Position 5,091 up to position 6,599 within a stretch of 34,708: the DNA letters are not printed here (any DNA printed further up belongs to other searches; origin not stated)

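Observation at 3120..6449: Stand-alone FIST-domain protein cotranscribed with a soluble PAS hybrid kinase carrying a degenerate Cys-rich pseudo-receiver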

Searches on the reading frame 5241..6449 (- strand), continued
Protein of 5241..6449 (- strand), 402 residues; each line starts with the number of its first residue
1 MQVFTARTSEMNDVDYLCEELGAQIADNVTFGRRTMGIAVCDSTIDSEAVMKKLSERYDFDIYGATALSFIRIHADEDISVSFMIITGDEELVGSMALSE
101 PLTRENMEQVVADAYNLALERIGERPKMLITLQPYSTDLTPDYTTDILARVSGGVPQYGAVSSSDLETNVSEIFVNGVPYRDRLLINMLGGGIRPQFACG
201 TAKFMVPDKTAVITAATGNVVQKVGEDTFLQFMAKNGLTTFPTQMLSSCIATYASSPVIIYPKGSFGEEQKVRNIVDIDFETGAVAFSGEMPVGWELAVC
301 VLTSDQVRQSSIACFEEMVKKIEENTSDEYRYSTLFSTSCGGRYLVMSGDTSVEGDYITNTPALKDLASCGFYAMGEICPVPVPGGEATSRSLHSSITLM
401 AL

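Call 95: get_annotated_region(hit=H2, flank=4000)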
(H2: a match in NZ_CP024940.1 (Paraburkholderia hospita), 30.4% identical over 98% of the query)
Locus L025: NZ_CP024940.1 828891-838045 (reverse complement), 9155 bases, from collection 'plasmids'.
description: Paraburkholderia hospita strain mHSR1 plasmid pmHSR1_P, complete sequence
organism: Paraburkholderia hospita (NCBI taxid 169430)
taxonomy: Bacteria; Pseudomonadota; Betaproteobacteria; Burkholderiales; Burkholderiaceae; Paraburkholderia; Paraburkholderia hospita
host: -; source: soil; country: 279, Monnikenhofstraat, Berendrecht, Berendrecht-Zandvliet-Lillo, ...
typing (MOB-suite, as given by PLSDB): conjugative; relaxase MOBP,MOBP; mating-pair formation MPF_T
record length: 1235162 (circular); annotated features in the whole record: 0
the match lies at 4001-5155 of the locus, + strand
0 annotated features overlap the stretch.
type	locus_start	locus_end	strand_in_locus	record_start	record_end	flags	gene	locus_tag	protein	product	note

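Call 96: get_annotated_region(hit=H1, flank=4000)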
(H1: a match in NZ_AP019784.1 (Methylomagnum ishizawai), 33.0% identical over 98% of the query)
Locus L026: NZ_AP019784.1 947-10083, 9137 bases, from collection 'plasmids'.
description: Methylomagnum ishizawai strain RS11D-Pr plasmid pRS11DPr1, complete sequence
organism: Methylomagnum ishizawai (NCBI taxid 1760988)
taxonomy: Bacteria; Pseudomonadota; Gammaproteobacteria; Methylococcales; Methylococcaceae; Methylomagnum; Methylomagnum ishizawai
host: -; source: -; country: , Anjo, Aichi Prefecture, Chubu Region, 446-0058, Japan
typing (MOB-suite, as given by PLSDB): non-mobilizable
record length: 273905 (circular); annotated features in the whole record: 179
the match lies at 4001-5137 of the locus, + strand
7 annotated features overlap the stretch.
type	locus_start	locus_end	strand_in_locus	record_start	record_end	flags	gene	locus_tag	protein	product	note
CDS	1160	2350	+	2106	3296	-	-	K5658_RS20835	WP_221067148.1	glycosyltransferase family 4 protein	-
CDS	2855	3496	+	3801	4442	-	-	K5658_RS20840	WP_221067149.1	hypothetical protein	-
CDS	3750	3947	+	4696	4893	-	-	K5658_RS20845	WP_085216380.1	hypothetical protein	-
CDS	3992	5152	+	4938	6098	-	-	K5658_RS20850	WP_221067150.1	FIST N-terminal domain-containing protein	-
CDS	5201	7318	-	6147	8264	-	-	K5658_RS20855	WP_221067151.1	catalase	-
CDS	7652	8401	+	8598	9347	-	-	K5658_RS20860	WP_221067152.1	class I SAM-dependent methyltransferase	-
CDS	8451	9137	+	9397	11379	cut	-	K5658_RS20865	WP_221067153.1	HAD family hydrolase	-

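Call 98: search_protein_families(library=pfam, proteins=[L025:3986-5176:+, L025:3075-3731:+, L025:3060-3908:-, L025:5727-7151:-, L025:7477-8244:+, L025:8282-9136:-, L025:1922-2386:+, L025:2196-2711:+], max_evalue=0.001)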
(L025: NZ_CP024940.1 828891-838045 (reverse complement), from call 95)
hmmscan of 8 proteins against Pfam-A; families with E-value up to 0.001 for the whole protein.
L025:3986-5176:+ (396 aa): 2 families
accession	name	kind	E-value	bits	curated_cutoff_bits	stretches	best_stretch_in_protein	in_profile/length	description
PF08495.15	FIST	-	9.1e-28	97.9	23.2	1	46-221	2-189/189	FIST N domain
PF10442.14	FIST_C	-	7.3e-26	91.3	28.5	1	223-377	1-131/131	FIST C domain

L025:3075-3731:+ (218 aa): 0 families

L025:3060-3908:- (282 aa): 1 family
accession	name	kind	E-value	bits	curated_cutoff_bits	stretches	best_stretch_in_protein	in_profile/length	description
PF01724.21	DUF29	-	1.6e-35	122.8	22.5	1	101-238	3-138/138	Domain of unknown function DUF29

L025:5727-7151:- (474 aa): 2 families
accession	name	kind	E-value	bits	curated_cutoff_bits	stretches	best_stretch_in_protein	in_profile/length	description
PF02518.31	HATPase_c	-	6e-26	91.5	26.4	1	365-468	5-110/111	Histidine kinase-, DNA gyrase B-, and HSP90-like ATPase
PF00027.35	cNMP_binding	-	1.2e-11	44.8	27.5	1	40-123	3-87/89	Cyclic nucleotide-binding domain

L025:7477-8244:+ (255 aa): 0 families

L025:8282-9136:- (284 aa): 0 families

L025:1922-2386:+ (154 aa): 0 families

L025:2196-2711:+ (171 aa): 0 families
